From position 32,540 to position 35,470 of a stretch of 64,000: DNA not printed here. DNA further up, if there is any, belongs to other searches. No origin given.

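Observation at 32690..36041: Carrier-protein-dependent acyl branch inside a glycan locus: A-T-TE protein with a Cys nucleophile in the TE and no Asp235 in the A domain, plus its own PPTase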

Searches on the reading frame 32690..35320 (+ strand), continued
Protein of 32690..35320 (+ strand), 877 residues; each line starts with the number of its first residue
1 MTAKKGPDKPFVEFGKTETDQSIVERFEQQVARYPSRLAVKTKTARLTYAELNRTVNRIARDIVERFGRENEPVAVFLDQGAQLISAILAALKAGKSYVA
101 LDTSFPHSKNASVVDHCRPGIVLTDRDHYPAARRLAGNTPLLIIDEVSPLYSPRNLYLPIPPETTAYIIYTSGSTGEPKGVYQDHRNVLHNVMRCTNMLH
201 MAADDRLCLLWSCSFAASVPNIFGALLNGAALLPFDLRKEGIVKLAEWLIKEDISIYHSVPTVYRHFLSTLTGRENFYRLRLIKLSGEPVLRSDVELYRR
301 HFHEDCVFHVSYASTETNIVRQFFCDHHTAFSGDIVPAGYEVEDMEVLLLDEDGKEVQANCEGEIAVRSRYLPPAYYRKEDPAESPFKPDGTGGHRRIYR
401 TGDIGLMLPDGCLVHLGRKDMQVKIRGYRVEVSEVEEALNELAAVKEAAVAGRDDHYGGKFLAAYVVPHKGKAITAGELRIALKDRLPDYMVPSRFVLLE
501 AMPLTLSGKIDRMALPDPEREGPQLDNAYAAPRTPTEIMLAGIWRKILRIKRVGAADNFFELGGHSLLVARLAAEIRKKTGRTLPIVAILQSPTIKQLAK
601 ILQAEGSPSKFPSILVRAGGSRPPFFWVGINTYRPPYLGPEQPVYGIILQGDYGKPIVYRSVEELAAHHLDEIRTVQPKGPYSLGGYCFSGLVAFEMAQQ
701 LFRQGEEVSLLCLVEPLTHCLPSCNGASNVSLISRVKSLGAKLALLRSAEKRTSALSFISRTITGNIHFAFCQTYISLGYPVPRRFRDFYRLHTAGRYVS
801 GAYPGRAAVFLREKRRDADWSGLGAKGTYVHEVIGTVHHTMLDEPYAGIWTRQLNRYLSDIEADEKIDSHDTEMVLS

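Call 32: find_encoding_contigs(protein=P0109, flank=10000, max_places=1)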
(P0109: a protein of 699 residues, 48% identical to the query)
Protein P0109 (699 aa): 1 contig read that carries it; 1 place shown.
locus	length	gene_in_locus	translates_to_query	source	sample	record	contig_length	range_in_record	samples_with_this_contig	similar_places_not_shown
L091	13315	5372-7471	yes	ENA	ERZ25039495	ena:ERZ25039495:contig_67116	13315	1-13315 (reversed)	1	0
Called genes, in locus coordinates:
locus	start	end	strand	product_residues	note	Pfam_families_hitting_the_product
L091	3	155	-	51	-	?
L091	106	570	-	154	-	PF13189:Cytidylate_kin2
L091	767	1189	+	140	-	-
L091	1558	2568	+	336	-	PF00180:Iso_dh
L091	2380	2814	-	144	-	-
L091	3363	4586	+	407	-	PF00171:Aldedh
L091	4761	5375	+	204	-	PF00501:AMP-binding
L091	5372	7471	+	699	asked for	PF00501:AMP-binding, PF13193:AMP-binding_C, PF00550:PP-binding, PF00975:Thioesterase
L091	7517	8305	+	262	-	-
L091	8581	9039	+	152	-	PF00582:Usp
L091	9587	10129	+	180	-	PF00196:GerE, PF08281:Sigma70_r4_2 (faint)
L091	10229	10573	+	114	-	PF07238:PilZ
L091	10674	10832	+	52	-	-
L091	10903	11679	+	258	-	PF07238:PilZ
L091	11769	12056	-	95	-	PF07662:Nucleos_tra2_C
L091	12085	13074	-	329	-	PF01773:Nucleos_tra2_N, PF07670:Gate, PF07662:Nucleos_tra2_C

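Call 33: find_encoding_contigs(protein=P0112, flank=10000, max_places=2)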
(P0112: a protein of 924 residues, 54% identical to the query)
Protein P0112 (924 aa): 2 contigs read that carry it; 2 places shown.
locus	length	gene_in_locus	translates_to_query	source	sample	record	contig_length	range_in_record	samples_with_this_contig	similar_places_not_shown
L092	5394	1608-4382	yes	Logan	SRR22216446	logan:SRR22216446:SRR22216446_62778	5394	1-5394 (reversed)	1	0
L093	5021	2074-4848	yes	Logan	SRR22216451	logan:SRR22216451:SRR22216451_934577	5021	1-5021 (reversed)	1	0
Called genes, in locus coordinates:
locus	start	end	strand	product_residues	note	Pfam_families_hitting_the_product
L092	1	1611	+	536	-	?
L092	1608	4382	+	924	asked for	PF00501:AMP-binding, PF13193:AMP-binding_C, PF00550:PP-binding, PF03279:Lip_A_acyltrans (weak)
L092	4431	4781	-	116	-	-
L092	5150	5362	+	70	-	-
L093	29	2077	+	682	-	PF00857:Isochorismatase, PF00171:Aldedh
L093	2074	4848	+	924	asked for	PF00501:AMP-binding, PF13193:AMP-binding_C, PF00550:PP-binding, PF03279:Lip_A_acyltrans (weak)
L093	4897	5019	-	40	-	?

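Call 38: find_related_loci(query=window:32690-35320:+, collection=metagenome_contigs, flank=10000)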
Query window:32690-35320:+ (877 aa) in metagenome_contigs; peptide patterns used: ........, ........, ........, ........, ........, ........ (x = any residue, [..] = any of these).
67 stretches matched a pattern; 5 encode a relative of the query (tblastn E <= 1e-3); 5 distinct loci.
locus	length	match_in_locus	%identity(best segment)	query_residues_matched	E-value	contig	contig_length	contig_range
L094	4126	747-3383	38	11-872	2e-174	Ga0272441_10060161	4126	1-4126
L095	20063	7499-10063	32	20-842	1e-115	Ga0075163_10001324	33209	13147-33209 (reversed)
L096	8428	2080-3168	30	523-862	1e-39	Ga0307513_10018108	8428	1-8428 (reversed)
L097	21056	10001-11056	28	160-512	4e-22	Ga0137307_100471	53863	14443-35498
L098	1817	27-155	60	673-715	4e-11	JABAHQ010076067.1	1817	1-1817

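Call 39: find_encoding_contigs(protein=P0014, flank=10000, max_places=1)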
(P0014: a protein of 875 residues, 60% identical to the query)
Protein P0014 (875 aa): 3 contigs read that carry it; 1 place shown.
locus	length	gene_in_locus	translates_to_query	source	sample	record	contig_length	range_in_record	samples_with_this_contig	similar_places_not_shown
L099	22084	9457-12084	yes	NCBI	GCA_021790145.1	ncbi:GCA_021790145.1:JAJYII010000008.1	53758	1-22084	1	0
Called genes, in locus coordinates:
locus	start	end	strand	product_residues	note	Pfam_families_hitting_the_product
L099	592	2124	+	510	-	PF07602:DUF1565 (weak), PF22842:Pel9A-like_beta_helix, PF13229:Beta_helix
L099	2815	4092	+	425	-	-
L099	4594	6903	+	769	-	PF09479:Flg_new, PF18998:Flg_new_2 (faint), PF09479:Flg_new, PF10282:Lactonase, PF01436:NHL (faint), PF01731:Arylesterase (faint), PF10282:Lactonase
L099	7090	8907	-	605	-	-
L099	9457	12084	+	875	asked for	PF00501:AMP-binding, PF13193:AMP-binding_C, PF00550:PP-binding, PF00975:Thioesterase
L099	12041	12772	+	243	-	PF22624:AASDHPPT_N, PF01648:ACPS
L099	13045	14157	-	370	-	PF00490:ALAD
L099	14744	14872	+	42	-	-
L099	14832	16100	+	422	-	PF13384:HTH_23 (faint), PF13518:HTH_28 (weak), PF13551:HTH_29, PF13565:HTH_32 (weak)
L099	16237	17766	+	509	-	PF14312:FG-GAP_2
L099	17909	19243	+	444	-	PF01943:Polysacc_synt, PF13440:Polysacc_synt_3 (weak)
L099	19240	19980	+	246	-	PF01522:Polysacc_deac_1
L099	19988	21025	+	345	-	PF13524:Glyco_trans_1_2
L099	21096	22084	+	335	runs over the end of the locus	PF01075:Glyco_transf_9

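Call 40: find_encoding_contigs(protein=P0019, flank=10000, max_places=1)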
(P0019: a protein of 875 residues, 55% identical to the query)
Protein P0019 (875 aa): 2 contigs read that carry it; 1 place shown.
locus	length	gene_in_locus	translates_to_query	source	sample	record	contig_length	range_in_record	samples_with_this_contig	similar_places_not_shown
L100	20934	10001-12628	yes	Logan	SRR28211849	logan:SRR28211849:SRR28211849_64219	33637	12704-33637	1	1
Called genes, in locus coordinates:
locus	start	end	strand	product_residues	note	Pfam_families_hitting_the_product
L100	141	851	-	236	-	PF12804:NTP_transf_3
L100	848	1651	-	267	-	PF01875:Memo, PF02900:LigB (weak)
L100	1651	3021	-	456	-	PF00772:DnaB, PF13481:AAA_25, PF03796:DnaB_C, PF06745:ATPase (weak)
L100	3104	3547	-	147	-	PF01281:Ribosomal_L9_N, PF03948:Ribosomal_L9_C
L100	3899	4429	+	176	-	PF02482:Ribosomal_S30AE, PF00313:CSD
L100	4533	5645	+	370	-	PF02353:CMAS, PF13489:Methyltransf_23, PF07021:MetW (weak), PF08241:Methyltransf_11, PF08242:Methyltransf_12, PF13649:Methyltransf_25, PF13847:Methyltransf_31 (weak)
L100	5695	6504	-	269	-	PF22435:MRM3-like_sub_bind, PF08032:SpoU_sub_bind, PF00588:SpoU_methylase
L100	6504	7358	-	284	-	PF02163:Peptidase_M50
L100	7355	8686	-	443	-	PF00919:UPF0004, PF04055:Radical_SAM, PF18693:TRAM_2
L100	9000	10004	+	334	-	PF00490:ALAD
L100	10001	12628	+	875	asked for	PF00501:AMP-binding, PF13193:AMP-binding_C, PF00550:PP-binding, PF00975:Thioesterase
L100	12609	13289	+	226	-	PF22624:AASDHPPT_N, PF01648:ACPS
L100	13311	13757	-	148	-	PF09835:DUF2062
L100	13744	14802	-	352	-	PF00586:AIRS, PF02769:AIRS_C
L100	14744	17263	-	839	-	PF02190:LON_substr_bdg, PF00004:AAA, PF07728:AAA_5 (weak), PF22667:Lon_lid, PF05362:Lon_C, PF13541:ChlI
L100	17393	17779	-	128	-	PF00011:HSP20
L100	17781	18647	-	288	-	PF00483:NTP_transferase, PF12804:NTP_transf_3 (weak)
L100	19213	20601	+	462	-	PF00140:Sigma70_r1_2, PF04542:Sigma70_r2, PF04539:Sigma70_r3, PF04545:Sigma70_r4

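Call 52: search_protein_families(library=pfam, proteins=[L094:3-608:+, L091:7517-8302:+], max_evalue=0.001)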
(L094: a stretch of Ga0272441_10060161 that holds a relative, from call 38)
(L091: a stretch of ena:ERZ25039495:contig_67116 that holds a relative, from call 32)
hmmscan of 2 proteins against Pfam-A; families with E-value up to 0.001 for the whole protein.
L094:3-608:+ (202 aa): 0 families

L091:7517-8302:+ (262 aa): 0 families

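Call 62: search_protein_families(library=ncbifam, proteins=[L093:29-2074:+, L091:3363-4583:+, L092:1-1608:+, L091:7517-8302:+], max_evalue=1e-10)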
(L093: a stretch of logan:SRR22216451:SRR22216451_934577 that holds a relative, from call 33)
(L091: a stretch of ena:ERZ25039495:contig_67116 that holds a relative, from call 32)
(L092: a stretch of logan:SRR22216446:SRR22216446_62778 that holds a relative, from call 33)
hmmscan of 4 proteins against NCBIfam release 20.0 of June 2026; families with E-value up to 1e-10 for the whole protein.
L093:29-2074:+ (682 aa): 42 families (the best 25 are shown)
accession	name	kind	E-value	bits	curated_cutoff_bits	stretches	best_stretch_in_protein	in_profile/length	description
NF042993.1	AlphKGSA_gudD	equivalog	2.5e-87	293.6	770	1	221-677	19-479/481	alpha-ketoglutaric semialdehyde dehydrogenase GucD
NF052305.1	DioxValDhHalo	equivalog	9e-79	265.6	750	1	227-678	26-481/483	2,5-dioxovalerate dehydrogenase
NF010000.0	PRK13473.1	subfamily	3.9e-76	256.6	615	1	221-658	17-453/475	aminobutyraldehyde dehydrogenase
NF006916.0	PRK09407.1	equivalog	4.7e-76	256.5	521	1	222-677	34-491/526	succinic semialdehyde dehydrogenase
TIGR02299.1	HpaE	equivalog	2.6e-75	253.9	638.35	1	225-676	20-474/488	5-carboxymethyl-2-hydroxymuconate semialdehyde dehydrogenase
NF006992.0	PRK09457.1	subfamily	2.8e-73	247.3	514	1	225-656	19-449/487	succinylglutamate-semialdehyde dehydrogenase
TIGR03240.1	arg_catab_astD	equivalog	3.7e-72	243.7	579.3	1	226-656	18-447/484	succinylglutamate-semialdehyde dehydrogenase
TIGR01804.1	BADH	equivalog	3.2e-71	240.2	668.6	1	224-665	16-458/467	betaine-aldehyde dehydrogenase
NF002852.0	PRK03137.1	subfamily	7.3e-70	236.2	648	1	224-658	53-492/514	L-glutamate gamma-semialdehyde dehydrogenase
NF009725.0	PRK13252.1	equivalog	8e-68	229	593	1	223-681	23-482/488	betaine-aldehyde dehydrogenase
NF040648.1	lactal_redase_Meth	equivalog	2.8e-67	227.7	650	1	226-658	15-443/463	lactaldehyde dehydrogenase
NF045735.1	PaDhStyDPseudo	equivalog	4.5e-67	226.8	850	1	215-676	11-479/483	phenylacetaldehyde dehydrogenase StyD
TIGR01780.1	SSADH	subfamily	3e-66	224.2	646.35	1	233-659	8-434/448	succinate-semialdehyde dehydrogenase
TIGR01237.1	D1pyr5carbox2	equivalog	7e-66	223.1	659.65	1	225-659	50-490/511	L-glutamate gamma-semialdehyde dehydrogenase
NF006915.0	PRK09406.1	equivalog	8.5e-65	219.4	730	1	242-670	21-449/457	NADP-dependent succinic semialdehyde dehydrogenase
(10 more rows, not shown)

L091:3363-4583:+ (407 aa): 40 families (the best 25 are shown)
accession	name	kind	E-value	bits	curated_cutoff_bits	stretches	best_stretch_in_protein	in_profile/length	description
NF042993.1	AlphKGSA_gudD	equivalog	1.1e-77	261.9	770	1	2-400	74-476/481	alpha-ketoglutaric semialdehyde dehydrogenase GucD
NF052305.1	DioxValDhHalo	equivalog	2.9e-71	240.8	750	1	2-404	75-481/483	2,5-dioxovalerate dehydrogenase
NF006992.0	PRK09457.1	subfamily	1.3e-68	231.9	514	1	2-382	69-449/487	succinylglutamate-semialdehyde dehydrogenase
TIGR03240.1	arg_catab_astD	equivalog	6.7e-67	226.3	579.3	1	2-382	67-447/484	succinylglutamate-semialdehyde dehydrogenase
NF010000.0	PRK13473.1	subfamily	1.6e-66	224.9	615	1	1-384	70-453/475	aminobutyraldehyde dehydrogenase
NF002852.0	PRK03137.1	subfamily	7.5e-65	219.7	648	1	3-385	106-493/514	L-glutamate gamma-semialdehyde dehydrogenase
TIGR02299.1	HpaE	equivalog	1e-64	219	638.35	1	2-399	70-471/488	5-carboxymethyl-2-hydroxymuconate semialdehyde dehydrogenase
TIGR01804.1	BADH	equivalog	1.1e-62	212.1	668.6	1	2-384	67-452/467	betaine-aldehyde dehydrogenase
NF050084.1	pip_6_carb_DH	equivalog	1.9e-61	208.4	730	1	3-405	52-462/475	L-piperidine-6-carboxylate dehydrogenase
NF006916.0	PRK09407.1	equivalog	6.6e-61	206.5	521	1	54-400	147-488/526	succinic semialdehyde dehydrogenase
NF040648.1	lactal_redase_Meth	equivalog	1.7e-60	205.4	650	1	5-384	68-443/463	lactaldehyde dehydrogenase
NF047626.1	SulfactDhSafD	equivalog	2.7e-60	204.7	700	1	1-384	54-435/454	sulfoacetaldehyde dehydrogenase SafD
TIGR01237.1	D1pyr5carbox2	equivalog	4.5e-59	200.6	659.65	1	3-391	102-496/511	L-glutamate gamma-semialdehyde dehydrogenase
TIGR01780.1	SSADH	subfamily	6.5e-59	200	646.35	1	4-384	53-433/448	succinate-semialdehyde dehydrogenase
NF045735.1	PaDhStyDPseudo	equivalog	1.3e-58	198.9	850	1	57-400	140-477/483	phenylacetaldehyde dehydrogenase StyD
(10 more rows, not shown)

L092:1-1608:+ (536 aa): 41 families (the best 25 are shown)
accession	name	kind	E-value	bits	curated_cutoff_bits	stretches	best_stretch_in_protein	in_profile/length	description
NF042993.1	AlphKGSA_gudD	equivalog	1.2e-87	294.7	770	1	75-531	19-479/481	alpha-ketoglutaric semialdehyde dehydrogenase GucD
NF052305.1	DioxValDhHalo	equivalog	4.2e-79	266.7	750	1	81-532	26-481/483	2,5-dioxovalerate dehydrogenase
NF010000.0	PRK13473.1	subfamily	1.8e-76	257.7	615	1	75-512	17-453/475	aminobutyraldehyde dehydrogenase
NF006916.0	PRK09407.1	equivalog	2.2e-76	257.6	521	1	76-531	34-491/526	succinic semialdehyde dehydrogenase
TIGR02299.1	HpaE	equivalog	1.2e-75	255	638.35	1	79-530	20-474/488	5-carboxymethyl-2-hydroxymuconate semialdehyde dehydrogenase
NF006992.0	PRK09457.1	subfamily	1.3e-73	248.3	514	1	79-510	19-449/487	succinylglutamate-semialdehyde dehydrogenase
TIGR03240.1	arg_catab_astD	equivalog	1.8e-72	244.7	579.3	1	80-510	18-447/484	succinylglutamate-semialdehyde dehydrogenase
TIGR01804.1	BADH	equivalog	1.9e-71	241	668.6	1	78-519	16-458/467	betaine-aldehyde dehydrogenase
NF002852.0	PRK03137.1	subfamily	3.5e-70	237.3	648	1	78-512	53-492/514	L-glutamate gamma-semialdehyde dehydrogenase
NF009725.0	PRK13252.1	equivalog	5.5e-68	229.6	593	1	77-535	23-482/488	betaine-aldehyde dehydrogenase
NF040648.1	lactal_redase_Meth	equivalog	1.3e-67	228.8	650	1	80-512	15-443/463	lactaldehyde dehydrogenase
NF045735.1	PaDhStyDPseudo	equivalog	2e-67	227.9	850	1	69-530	11-479/483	phenylacetaldehyde dehydrogenase StyD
TIGR01780.1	SSADH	subfamily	1.4e-66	225.2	646.35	1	87-513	8-434/448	succinate-semialdehyde dehydrogenase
TIGR01237.1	D1pyr5carbox2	equivalog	3.3e-66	224.1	659.65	1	79-513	50-490/511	L-glutamate gamma-semialdehyde dehydrogenase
NF006915.0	PRK09406.1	equivalog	4e-65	220.5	730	1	96-524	21-449/457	NADP-dependent succinic semialdehyde dehydrogenase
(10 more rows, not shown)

L091:7517-8302:+ (262 aa): 0 families
